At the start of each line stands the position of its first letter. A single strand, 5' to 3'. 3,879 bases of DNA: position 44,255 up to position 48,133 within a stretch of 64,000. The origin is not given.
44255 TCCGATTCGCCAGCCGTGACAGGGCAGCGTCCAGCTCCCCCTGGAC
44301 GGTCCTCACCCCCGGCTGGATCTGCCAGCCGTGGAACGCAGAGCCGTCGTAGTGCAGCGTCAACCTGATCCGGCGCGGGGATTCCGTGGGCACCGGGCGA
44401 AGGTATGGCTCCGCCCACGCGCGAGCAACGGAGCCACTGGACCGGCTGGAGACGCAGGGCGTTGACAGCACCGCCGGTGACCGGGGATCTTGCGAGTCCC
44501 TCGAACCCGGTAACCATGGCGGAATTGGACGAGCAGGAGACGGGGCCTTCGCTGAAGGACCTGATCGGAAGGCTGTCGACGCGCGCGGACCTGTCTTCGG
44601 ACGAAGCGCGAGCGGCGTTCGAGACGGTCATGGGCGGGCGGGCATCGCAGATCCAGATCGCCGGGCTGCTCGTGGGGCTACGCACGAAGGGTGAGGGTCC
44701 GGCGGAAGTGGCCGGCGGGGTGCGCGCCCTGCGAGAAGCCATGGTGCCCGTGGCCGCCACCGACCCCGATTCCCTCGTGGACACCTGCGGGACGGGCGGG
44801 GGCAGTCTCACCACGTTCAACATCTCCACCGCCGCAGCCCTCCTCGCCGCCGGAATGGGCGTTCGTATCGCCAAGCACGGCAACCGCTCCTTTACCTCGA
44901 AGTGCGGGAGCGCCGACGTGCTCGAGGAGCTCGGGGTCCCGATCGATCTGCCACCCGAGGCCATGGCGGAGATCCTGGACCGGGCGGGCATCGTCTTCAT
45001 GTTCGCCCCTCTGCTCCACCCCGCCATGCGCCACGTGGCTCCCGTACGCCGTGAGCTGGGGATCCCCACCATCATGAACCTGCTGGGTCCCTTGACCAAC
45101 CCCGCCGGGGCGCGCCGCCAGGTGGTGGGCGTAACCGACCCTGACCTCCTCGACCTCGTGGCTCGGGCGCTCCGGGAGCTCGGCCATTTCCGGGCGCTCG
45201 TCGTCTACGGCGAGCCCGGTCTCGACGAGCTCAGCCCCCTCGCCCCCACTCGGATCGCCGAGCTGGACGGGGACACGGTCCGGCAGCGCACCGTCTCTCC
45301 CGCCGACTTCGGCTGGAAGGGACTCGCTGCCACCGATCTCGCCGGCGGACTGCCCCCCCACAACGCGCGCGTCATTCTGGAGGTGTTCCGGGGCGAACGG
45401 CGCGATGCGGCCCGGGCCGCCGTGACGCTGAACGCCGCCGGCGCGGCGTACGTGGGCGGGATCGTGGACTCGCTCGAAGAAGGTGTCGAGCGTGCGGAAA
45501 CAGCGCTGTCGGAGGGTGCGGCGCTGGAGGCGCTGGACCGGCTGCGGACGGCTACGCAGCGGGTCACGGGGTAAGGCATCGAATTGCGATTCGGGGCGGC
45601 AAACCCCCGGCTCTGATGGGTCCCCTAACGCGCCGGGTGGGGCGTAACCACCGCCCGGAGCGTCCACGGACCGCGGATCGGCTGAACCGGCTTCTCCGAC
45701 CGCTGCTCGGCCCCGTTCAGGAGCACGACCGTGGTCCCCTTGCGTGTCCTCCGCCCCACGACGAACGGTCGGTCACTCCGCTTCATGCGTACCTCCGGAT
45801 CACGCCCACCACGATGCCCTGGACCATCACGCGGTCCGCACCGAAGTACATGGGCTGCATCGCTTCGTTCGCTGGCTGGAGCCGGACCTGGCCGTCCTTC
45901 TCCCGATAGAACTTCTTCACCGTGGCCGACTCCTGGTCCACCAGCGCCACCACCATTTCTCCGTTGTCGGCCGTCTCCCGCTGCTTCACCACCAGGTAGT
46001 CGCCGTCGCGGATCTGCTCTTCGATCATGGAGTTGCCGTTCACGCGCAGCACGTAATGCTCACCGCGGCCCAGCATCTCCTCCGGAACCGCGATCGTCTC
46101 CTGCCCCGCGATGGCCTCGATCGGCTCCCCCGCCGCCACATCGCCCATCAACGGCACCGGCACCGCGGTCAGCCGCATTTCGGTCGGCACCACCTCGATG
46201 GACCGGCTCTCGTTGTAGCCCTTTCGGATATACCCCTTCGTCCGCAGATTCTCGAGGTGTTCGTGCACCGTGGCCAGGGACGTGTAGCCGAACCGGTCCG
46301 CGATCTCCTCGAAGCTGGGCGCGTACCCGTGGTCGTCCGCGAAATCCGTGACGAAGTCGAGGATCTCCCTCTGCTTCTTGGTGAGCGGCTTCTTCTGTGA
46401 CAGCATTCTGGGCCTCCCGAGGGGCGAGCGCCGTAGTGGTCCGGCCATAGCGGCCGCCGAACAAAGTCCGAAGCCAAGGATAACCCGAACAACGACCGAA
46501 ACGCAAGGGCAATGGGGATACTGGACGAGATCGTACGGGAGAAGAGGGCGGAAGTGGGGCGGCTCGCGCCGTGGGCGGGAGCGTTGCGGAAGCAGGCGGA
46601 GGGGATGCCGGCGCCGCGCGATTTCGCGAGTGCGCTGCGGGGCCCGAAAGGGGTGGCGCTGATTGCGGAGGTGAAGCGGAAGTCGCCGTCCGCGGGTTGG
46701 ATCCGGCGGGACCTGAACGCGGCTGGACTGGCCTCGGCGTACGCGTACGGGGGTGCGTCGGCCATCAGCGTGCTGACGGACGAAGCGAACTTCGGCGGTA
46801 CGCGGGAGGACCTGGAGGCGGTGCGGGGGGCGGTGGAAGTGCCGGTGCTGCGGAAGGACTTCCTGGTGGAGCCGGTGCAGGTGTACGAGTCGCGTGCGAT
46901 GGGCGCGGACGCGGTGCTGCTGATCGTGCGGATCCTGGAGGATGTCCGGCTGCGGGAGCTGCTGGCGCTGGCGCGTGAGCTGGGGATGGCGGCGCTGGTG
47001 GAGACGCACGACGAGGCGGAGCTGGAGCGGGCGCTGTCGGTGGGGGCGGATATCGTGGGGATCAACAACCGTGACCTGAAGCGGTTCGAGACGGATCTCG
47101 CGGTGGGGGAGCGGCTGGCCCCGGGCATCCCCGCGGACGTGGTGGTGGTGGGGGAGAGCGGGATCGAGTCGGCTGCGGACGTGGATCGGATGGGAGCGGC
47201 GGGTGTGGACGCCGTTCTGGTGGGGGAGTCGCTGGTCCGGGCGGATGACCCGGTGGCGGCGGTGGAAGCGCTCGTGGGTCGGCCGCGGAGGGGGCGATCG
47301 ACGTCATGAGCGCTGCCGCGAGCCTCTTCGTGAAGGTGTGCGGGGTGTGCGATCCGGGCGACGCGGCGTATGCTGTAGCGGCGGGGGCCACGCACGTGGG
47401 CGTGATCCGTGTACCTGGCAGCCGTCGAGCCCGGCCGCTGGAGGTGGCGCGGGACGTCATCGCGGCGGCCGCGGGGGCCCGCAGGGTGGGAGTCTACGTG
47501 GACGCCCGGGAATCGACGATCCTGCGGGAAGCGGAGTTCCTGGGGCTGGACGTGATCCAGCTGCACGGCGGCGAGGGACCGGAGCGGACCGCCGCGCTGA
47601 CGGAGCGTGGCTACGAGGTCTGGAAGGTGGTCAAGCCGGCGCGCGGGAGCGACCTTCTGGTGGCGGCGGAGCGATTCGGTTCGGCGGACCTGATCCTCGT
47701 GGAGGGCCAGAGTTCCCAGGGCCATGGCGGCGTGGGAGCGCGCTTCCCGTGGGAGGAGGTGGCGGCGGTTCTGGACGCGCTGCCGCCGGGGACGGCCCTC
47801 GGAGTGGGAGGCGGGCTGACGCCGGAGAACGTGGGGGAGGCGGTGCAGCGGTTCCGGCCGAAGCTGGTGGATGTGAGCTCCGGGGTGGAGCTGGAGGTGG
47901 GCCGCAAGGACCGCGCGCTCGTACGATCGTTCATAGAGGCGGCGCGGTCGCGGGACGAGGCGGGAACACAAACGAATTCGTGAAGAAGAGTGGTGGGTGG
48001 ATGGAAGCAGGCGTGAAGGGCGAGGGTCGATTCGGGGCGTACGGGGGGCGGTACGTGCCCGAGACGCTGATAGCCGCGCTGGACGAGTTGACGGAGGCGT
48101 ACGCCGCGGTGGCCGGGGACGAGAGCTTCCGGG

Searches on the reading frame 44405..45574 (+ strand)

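Call 74: search_protein_families(library=pfam, proteins=[window:44405-45574:+], max_evalue=0.0001)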
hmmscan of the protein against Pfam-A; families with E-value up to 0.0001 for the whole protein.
window:44405-45574:+ (389 aa): 2 families
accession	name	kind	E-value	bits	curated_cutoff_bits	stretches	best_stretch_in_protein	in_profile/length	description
PF00591.27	Glycos_transf_3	-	3.6e-87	292.6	27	1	123-374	3-253/253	Glycosyl transferase family, a/b domain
PF02885.22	Glycos_trans_3N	-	2.9e-17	62.6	26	1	51-112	1-62/63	Glycosyl transferase family, helical bundle domain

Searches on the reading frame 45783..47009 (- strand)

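Call 74: search_protein_families(library=pfam, proteins=[window:45783-47009:-], max_evalue=0.0001)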
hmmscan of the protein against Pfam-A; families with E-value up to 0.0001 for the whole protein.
window:45783-47009:- (408 aa): 2 families
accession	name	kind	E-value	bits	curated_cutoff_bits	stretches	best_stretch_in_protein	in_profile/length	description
PF00717.28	Peptidase_S24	-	1.7e-30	105.5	23.3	1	286-401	1-116/116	Peptidase S24-like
PF01726.22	LexA_DNA_bind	-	8.9e-20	70.7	23.7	1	207-269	2-64/65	LexA DNA binding domain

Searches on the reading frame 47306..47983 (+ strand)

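Call 74: search_protein_families(library=pfam, proteins=[window:47306-47983:+], max_evalue=0.0001)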
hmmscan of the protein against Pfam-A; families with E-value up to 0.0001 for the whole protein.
window:47306-47983:+ (225 aa): 1 family
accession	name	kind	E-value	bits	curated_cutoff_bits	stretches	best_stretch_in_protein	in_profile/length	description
PF00697.28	PRAI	-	2.3e-38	132.3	22.7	1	9-211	1-192/193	N-(5'phosphoribosyl)anthranilate (PRA) isomerase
